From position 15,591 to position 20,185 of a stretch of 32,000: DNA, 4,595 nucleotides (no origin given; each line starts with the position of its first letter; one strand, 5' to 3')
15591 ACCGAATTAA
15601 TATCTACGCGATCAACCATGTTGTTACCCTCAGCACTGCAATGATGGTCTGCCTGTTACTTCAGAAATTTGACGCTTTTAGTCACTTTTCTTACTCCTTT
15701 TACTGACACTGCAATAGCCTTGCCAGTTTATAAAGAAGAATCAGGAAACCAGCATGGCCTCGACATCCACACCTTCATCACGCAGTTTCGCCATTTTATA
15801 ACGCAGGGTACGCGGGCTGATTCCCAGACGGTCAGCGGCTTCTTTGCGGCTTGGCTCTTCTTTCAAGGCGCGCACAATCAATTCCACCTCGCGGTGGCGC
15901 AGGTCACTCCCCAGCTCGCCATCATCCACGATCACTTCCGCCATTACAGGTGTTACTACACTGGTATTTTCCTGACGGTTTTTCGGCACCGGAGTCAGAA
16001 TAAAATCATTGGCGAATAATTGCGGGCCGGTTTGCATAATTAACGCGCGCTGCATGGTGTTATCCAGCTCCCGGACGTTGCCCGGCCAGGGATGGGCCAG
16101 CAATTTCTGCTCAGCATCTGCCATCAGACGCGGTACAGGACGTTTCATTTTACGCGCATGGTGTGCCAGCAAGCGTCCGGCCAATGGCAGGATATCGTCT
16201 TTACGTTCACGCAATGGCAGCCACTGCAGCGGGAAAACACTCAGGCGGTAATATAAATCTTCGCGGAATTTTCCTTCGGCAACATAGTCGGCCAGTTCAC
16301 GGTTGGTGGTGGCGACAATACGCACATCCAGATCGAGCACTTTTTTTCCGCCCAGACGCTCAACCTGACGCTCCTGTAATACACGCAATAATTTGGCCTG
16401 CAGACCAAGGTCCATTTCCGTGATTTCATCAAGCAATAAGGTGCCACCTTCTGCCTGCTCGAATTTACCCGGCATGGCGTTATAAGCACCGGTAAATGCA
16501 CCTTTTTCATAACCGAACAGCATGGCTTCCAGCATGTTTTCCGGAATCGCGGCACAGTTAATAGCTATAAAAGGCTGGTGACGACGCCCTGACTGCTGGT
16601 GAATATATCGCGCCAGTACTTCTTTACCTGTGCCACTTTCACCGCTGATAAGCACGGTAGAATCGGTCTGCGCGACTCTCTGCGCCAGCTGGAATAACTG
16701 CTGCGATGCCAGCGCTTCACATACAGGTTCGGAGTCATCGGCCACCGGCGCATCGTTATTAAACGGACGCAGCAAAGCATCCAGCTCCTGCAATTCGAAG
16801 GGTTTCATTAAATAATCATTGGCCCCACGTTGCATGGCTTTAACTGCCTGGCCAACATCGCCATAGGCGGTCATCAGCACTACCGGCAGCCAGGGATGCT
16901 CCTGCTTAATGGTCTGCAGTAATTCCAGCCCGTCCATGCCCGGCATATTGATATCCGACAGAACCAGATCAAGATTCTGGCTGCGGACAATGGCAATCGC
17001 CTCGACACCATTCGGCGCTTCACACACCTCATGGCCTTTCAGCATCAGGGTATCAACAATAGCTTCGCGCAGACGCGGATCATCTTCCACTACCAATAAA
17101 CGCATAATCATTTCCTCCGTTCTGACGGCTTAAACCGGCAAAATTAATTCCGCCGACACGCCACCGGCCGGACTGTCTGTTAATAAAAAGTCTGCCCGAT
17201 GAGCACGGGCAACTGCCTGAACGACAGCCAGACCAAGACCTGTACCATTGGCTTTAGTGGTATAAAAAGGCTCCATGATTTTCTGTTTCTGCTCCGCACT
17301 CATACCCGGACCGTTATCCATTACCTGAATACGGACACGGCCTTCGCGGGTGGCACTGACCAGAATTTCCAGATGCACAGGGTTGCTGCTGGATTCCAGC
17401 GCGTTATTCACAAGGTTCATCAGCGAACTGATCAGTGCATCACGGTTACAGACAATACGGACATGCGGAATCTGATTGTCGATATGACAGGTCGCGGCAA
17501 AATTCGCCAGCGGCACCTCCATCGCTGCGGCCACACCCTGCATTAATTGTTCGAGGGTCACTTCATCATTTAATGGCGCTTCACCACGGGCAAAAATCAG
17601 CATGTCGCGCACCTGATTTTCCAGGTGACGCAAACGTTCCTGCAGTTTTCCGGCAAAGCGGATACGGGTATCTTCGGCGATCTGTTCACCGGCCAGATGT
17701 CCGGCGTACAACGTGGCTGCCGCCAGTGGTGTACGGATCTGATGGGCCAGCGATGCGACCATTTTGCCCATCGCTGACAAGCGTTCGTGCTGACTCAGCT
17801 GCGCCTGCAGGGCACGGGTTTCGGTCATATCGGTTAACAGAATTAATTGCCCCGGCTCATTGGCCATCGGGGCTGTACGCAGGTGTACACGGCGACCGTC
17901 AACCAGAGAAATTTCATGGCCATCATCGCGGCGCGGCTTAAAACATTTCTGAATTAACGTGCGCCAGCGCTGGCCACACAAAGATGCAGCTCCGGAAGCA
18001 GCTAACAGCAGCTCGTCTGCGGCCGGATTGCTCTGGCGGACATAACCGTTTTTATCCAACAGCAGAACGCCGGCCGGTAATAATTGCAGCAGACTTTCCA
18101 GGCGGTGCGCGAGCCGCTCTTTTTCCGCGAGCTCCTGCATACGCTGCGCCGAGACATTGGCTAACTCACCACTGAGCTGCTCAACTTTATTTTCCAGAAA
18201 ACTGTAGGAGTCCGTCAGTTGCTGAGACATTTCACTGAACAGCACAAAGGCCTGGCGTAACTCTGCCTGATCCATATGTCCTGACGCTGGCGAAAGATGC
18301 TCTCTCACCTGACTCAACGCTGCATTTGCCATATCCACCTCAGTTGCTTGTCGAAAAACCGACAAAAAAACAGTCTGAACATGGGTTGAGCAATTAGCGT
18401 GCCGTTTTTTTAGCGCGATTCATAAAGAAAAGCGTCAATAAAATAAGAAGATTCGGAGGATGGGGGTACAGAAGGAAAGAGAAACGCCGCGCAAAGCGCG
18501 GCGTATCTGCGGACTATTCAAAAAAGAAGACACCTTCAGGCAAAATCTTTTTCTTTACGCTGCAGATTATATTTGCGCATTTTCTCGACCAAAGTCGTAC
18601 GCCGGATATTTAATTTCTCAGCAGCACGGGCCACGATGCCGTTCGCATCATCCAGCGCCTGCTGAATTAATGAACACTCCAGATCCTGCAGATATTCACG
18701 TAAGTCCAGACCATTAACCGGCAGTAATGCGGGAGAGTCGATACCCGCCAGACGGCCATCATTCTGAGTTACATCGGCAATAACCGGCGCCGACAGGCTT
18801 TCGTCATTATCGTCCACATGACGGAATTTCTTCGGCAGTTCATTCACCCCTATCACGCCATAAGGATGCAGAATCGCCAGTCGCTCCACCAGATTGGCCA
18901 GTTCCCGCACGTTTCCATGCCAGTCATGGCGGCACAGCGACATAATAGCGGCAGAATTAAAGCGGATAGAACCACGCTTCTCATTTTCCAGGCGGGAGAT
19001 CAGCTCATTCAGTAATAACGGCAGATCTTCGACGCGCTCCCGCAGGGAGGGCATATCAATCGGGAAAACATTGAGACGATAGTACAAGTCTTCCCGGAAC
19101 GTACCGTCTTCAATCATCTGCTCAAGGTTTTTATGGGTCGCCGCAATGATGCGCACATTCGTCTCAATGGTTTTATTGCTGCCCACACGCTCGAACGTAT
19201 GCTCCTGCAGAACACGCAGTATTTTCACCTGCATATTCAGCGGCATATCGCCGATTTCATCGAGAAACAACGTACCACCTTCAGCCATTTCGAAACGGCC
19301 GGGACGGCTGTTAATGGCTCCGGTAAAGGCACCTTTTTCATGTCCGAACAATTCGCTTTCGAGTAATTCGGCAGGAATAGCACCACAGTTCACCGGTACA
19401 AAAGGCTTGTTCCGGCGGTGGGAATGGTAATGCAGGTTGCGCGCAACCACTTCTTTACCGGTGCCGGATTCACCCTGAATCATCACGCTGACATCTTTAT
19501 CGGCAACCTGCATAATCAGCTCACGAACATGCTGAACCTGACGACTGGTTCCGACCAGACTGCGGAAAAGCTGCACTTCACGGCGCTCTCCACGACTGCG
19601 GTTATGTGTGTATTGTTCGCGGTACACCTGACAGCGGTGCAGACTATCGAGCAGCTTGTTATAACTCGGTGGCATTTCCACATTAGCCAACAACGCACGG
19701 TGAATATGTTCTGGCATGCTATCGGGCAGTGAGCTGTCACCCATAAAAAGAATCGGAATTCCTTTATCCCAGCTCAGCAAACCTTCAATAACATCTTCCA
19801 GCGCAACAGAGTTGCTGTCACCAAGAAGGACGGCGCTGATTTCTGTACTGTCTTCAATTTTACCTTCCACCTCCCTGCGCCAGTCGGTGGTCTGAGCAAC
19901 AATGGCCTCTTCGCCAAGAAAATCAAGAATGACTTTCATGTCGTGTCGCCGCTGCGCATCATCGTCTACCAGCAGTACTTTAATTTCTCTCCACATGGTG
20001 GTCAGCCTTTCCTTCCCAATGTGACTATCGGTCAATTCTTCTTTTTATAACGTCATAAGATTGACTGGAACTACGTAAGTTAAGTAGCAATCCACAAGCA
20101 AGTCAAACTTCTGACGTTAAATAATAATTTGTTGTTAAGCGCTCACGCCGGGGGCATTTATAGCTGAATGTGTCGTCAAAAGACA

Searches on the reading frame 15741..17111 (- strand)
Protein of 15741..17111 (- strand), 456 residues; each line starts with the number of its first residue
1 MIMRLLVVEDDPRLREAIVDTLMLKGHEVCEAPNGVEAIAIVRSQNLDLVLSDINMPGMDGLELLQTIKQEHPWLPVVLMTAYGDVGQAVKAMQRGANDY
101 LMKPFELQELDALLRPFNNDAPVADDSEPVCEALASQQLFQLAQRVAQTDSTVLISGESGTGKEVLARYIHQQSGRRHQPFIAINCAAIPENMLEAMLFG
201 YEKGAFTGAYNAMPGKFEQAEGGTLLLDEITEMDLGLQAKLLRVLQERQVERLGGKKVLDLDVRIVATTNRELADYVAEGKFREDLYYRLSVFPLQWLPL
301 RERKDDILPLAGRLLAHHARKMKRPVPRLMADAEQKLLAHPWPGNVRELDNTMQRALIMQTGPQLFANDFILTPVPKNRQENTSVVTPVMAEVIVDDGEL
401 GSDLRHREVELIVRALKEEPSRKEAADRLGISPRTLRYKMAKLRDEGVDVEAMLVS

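Call 23: search_protein_families(library=pfam, proteins=[window:15741-17111:-], max_evalue=0.001)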
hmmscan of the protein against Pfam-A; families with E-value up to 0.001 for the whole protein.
window:15741-17111:- (456 aa): 14 families
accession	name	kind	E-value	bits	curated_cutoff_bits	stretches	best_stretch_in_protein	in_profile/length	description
PF00158.32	Sigma54_activat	-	5.3e-70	234.9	20.2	1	135-295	7-167/168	Sigma-54 interaction domain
PF00072.30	Response_reg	-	6e-33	113.8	30.2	1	6-114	2-110/111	Response regulator receiver domain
PF14532.12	Sigma54_activ_2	-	2e-22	80.3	25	1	132-296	3-134/138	Sigma-54 interaction domain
PF25601.1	AAA_lid_14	-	9.3e-20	70.7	27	1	301-375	1-75/87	AAA+ ATPase lid domain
PF02954.25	HTH_8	-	8.5e-10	38.7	22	1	406-443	4-42/42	Bacterial regulatory protein, Fis family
PF07728.20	AAA_5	-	1.2e-06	29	22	1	153-271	2-123/139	AAA domain (dynein-related subfamily)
PF07724.20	AAA_2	-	6.3e-06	26.8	27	1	151-277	4-131/166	AAA domain (Cdc48 subfamily)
PF12840.13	HTH_20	-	9.8e-06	25.9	27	1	412-447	9-46/51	Helix-turn-helix domain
PF13191.12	AAA_16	-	2.4e-05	25.3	32.6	1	137-189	10-63/167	AAA ATPase domain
PF00004.35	AAA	-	0.00027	21.8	21.2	1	153-271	1-110/131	ATPase family associated with various cellular activities (AAA)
PF07726.17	AAA_3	-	0.0005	20.4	27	0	153-270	2-111/131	ATPase family associated with various cellular activities (AAA)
PF13412.12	HTH_24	-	0.00055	19.9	21.9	0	421-448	19-46/48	Winged helix-turn-helix DNA-binding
PF13556.12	HTH_30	-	0.00071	19.8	27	0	416-445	9-38/59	PucR C-terminal helix-turn-helix domain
PF08279.18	HTH_11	-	0.0008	19.7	25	0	412-452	5-48/55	HTH domain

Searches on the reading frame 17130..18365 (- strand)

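Call 23: search_protein_families(library=pfam, proteins=[window:17130-18365:-], max_evalue=0.001)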
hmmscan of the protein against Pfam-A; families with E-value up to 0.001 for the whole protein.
window:17130-18365:- (411 aa): 4 families
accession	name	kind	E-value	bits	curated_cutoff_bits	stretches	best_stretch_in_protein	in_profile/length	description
PF02518.31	HATPase_c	-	6.9e-20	72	26.4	1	308-410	3-108/111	Histidine kinase-, DNA gyrase B-, and HSP90-like ATPase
PF00512.31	HisKA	-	2.1e-09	37.8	26.9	1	199-263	2-65/66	His Kinase A (phospho-acceptor) domain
PF24820.1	Diguanyl_cycl_sensor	-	0.00036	20.9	28.1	1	93-147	2-54/109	Diguanylate cyclase-like sensor domain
PF13589.12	HATPase_c_3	-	0.00041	20.8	25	1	314-365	6-55/137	Histidine kinase-, DNA gyrase B-, and HSP90-like ATPase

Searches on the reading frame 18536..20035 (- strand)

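Call 23: search_protein_families(library=pfam, proteins=[window:18536-20035:-], max_evalue=0.001)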
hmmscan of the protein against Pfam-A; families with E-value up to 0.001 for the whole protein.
window:18536-20035:- (499 aa): 8 families
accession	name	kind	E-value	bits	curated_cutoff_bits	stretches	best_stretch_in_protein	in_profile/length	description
PF00158.32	Sigma54_activat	-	2.2e-76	255.7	20.2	1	160-326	1-167/168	Sigma-54 interaction domain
PF06490.17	FleQ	-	5.1e-27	94.8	22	1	19-137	1-108/108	Flagellar regulatory protein FleQ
PF14532.12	Sigma54_activ_2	-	8.9e-22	78.2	25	1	161-331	1-138/138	Sigma-54 interaction domain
PF25601.1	AAA_lid_14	-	1.4e-20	73.3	27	1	332-412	1-82/87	AAA+ ATPase lid domain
PF02954.25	HTH_8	-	1.3e-12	47.7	22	1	449-489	2-42/42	Bacterial regulatory protein, Fis family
PF07728.20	AAA_5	-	1.5e-06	28.7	22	1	184-302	2-123/139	AAA domain (dynein-related subfamily)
PF13191.12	AAA_16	-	3.1e-06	28.2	32.6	1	160-230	2-79/167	AAA ATPase domain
PF18024.7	HTH_50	-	0.00014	21.9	27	1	444-492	3-50/50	Helix-turn-helix domain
